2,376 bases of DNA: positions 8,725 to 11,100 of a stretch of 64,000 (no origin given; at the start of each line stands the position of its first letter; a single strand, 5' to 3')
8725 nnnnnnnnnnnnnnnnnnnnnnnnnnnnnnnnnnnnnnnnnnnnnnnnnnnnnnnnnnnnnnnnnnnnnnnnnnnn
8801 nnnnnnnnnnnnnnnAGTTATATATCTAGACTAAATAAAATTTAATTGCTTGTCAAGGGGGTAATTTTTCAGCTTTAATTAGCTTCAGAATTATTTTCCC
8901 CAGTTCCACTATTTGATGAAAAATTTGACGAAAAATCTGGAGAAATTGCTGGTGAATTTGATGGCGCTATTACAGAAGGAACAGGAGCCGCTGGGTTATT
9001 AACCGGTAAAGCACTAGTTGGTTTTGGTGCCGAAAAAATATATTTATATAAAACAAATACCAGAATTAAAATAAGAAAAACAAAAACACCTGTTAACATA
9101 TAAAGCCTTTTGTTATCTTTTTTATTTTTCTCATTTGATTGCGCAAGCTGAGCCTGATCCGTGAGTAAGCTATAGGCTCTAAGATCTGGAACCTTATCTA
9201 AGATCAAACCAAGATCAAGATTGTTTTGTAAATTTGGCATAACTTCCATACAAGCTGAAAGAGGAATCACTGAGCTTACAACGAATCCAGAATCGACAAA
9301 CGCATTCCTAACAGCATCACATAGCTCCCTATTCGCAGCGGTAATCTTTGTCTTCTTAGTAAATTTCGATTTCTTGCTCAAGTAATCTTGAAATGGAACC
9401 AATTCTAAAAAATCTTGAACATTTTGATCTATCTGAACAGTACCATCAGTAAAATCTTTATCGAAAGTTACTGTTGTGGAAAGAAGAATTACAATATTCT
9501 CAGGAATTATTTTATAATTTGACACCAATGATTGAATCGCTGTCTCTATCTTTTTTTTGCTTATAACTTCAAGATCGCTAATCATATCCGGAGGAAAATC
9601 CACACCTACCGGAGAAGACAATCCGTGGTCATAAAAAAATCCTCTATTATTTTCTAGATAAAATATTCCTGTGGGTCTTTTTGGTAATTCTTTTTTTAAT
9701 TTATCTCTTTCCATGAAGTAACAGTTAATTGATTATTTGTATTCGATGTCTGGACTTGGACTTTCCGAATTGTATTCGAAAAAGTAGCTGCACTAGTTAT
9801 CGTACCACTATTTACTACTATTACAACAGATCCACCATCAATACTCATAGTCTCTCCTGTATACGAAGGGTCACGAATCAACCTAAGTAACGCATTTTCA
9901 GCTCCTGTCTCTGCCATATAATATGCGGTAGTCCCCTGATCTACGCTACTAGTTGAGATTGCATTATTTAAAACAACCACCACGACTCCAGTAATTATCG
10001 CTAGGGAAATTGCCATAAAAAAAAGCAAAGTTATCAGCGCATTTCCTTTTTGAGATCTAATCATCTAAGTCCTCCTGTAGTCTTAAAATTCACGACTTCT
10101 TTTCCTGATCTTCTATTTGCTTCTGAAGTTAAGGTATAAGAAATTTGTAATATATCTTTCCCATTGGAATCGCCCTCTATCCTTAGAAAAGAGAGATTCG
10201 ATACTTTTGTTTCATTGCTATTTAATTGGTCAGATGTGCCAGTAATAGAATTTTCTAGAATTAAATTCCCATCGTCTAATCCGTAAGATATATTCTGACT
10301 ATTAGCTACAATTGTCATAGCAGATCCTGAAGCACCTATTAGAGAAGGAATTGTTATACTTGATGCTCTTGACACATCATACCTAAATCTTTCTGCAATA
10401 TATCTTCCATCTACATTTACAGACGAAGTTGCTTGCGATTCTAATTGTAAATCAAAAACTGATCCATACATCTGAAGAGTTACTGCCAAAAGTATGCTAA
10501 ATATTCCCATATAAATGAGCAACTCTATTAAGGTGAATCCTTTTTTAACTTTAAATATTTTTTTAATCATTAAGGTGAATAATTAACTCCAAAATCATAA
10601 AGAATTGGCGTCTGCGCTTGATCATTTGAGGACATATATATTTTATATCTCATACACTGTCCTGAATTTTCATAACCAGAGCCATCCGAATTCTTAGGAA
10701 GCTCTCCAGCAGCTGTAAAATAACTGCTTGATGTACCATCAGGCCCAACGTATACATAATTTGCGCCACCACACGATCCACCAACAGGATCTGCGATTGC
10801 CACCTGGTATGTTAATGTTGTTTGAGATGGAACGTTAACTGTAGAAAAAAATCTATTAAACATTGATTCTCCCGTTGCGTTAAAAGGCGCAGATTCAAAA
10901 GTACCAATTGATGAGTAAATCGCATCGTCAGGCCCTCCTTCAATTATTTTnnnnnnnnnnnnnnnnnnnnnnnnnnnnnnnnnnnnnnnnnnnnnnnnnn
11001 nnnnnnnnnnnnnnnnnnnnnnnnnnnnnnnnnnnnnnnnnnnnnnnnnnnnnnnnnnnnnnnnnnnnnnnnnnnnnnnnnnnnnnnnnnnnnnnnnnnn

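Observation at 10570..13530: Giant (986 aa) pilin-like protein with a canonical prepilin leader: candidate modular pilus tip adhesin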

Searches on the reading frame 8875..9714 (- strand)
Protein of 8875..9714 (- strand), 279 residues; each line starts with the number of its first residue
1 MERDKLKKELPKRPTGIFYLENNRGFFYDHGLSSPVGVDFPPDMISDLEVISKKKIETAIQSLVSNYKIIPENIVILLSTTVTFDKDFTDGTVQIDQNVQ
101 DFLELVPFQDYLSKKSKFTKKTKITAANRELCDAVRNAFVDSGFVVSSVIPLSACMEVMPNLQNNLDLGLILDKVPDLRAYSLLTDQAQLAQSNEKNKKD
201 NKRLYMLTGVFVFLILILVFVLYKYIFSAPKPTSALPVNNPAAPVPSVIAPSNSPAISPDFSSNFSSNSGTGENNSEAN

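Call 3: search_protein_families(library=pfam, proteins=[window:8875-9714:-], max_evalue=0.1)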
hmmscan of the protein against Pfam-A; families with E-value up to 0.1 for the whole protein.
window:8875-9714:- (279 aa): 4 families
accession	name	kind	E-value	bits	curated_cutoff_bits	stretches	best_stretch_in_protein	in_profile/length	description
PF24778.1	Ig-CFAP74_3rd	-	0.0076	16.6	27.6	1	93-140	37-83/113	CFAP74 third Ig-like domain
PF04277.18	OAD_gamma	-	0.013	16.5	27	1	210-248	14-53/76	Oxaloacetate decarboxylase, gamma chain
PF06024.17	Orf78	-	0.03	15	29.4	1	189-233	47-92/101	Orf78 (ac78)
PF06143.16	Baculo_11_kDa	-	0.077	13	28.4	0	184-228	16-61/84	Baculovirus 11 kDa family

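Call 4: search_protein_families(library=ncbifam, proteins=[window:8875-9714:-], max_evalue=0.1)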
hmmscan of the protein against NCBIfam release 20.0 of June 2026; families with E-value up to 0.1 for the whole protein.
window:8875-9714:- (279 aa): 0 families

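Call 63: search_protein_families(library=pfam, proteins=[window:8875-9714:-], max_evalue=0.01)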
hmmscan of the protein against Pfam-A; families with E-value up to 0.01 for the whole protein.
window:8875-9714:- (279 aa): 1 family
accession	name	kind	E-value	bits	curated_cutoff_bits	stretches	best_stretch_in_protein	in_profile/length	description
PF24778.1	Ig-CFAP74_3rd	-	0.0076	16.6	27.6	0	93-140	37-83/113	CFAP74 third Ig-like domain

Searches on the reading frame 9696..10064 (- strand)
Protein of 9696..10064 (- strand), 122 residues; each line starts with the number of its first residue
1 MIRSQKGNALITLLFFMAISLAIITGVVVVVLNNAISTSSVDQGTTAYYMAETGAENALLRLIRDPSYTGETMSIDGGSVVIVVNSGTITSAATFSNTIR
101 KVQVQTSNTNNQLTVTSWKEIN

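Call 3: search_protein_families(library=pfam, proteins=[window:9696-10064:-], max_evalue=0.1)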
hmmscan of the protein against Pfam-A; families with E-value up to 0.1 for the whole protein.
window:9696-10064:- (122 aa): 0 families

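Call 4: search_protein_families(library=ncbifam, proteins=[window:9696-10064:-], max_evalue=0.1)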
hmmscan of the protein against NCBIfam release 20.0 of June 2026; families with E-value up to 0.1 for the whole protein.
window:9696-10064:- (122 aa): 3 families
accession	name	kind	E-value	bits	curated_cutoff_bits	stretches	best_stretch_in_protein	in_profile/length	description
NF041534.1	rodZ_Strepcoccus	equivalog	0.00054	19.3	375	1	6-116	100-211/275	cytoskeleton protein RodZ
NF037980.1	T2SS_GspK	equivalog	0.0081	15.7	130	1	5-66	1-62/307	type II secretion system minor pseudopilin GspK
NF041014.1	pilin_ComGG_2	equivalog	0.086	13.5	40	0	6-58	4-56/101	competence type IV pilus minor pilin ComGG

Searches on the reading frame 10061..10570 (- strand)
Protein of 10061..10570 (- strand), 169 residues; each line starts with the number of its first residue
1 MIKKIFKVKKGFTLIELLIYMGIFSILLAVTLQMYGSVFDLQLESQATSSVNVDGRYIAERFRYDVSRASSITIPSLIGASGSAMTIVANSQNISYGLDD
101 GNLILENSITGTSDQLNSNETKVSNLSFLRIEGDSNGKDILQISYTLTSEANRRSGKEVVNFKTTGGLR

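Call 3: search_protein_families(library=pfam, proteins=[window:10061-10570:-], max_evalue=0.1)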
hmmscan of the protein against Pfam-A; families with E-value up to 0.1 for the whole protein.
window:10061-10570:- (169 aa): 1 family
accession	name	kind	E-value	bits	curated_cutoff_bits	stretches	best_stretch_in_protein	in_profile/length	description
PF07963.17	N_methyl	-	3.5e-08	33.1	21.2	1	7-31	2-26/27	Prokaryotic N-terminal methylation motif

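Call 4: search_protein_families(library=ncbifam, proteins=[window:10061-10570:-], max_evalue=0.1)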
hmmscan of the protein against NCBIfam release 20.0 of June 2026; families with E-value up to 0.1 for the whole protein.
window:10061-10570:- (169 aa): 15 families
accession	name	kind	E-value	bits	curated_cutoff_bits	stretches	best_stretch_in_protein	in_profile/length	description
TIGR02532.1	IV_pilin_GFxxxE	domain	3.8e-05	23.3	16.3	1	9-32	1-24/24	prepilin-type N-terminal cleavage/methylation domain-containing protein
TIGR02599.1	TIGR02599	subfamily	0.00037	19.8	256.5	1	11-43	1-33/361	Verru_Chthon cassette protein C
NF007862.0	PRK10574.1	equivalog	0.00042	20.5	138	1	8-36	3-31/145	prepilin peptidase-dependent pilin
NF040999.1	pilin_ComGC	equivalog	0.00061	19.9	75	1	9-31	1-23/84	competence type IV pilus major pilin ComGC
NF041013.1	T4P_ComGE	equivalog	0.00063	19.8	49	1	9-47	3-41/83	competence type IV pilus minor pilin ComGE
TIGR02596.1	TIGR02596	subfamily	0.0025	17.9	70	1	12-48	1-38/196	Verru_Chthon cassette protein D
TIGR01708.2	typeII_sec_gspH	equivalog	0.0027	17.7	80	1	10-45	2-38/169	type II secretion system minor pseudopilin GspH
TIGR01707.1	gspI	equivalog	0.0031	18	44.35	1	11-37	1-27/101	type II secretion system minor pseudopilin GspI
NF007800.0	PRK10506.1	equivalog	0.0031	17.4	158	1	5-37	4-36/163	prepilin peptidase-dependent protein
NF041002.1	pilin_ComGF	equivalog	0.0053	17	80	1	9-46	1-36/139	competence type IV pilus minor pilin ComGF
TIGR01711.1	gspJ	equivalog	0.0059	16.4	64.85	1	10-40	1-31/192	type II secretion system minor pseudopilin GspJ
NF007848.0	PRK10557.1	equivalog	0.0059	15.9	120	1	7-38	8-39/192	prepilin peptidase-dependent protein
NF041775.1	typeIV_PilA_Myxo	equivalog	0.019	14.9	400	1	9-59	10-58/214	type IV pilin protein PilA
NF040982.1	ComGD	equivalog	0.026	14.9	70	1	9-38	1-29/139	competence type IV pilus minor pilin ComGD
TIGR01710.1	typeII_sec_gspG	equivalog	0.085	12.9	88.85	0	10-42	1-33/134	type II secretion system major pseudopilin GspG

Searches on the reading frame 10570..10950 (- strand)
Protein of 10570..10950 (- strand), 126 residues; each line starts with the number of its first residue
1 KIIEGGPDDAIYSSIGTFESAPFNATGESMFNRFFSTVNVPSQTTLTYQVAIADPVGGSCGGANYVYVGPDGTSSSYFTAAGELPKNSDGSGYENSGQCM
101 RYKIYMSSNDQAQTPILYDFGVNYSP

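Call 53: search_protein_families(library=pfam, proteins=[window:10570-10950:-], max_evalue=1)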
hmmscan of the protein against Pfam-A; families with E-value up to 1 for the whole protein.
window:10570-10950:- (126 aa): 0 families
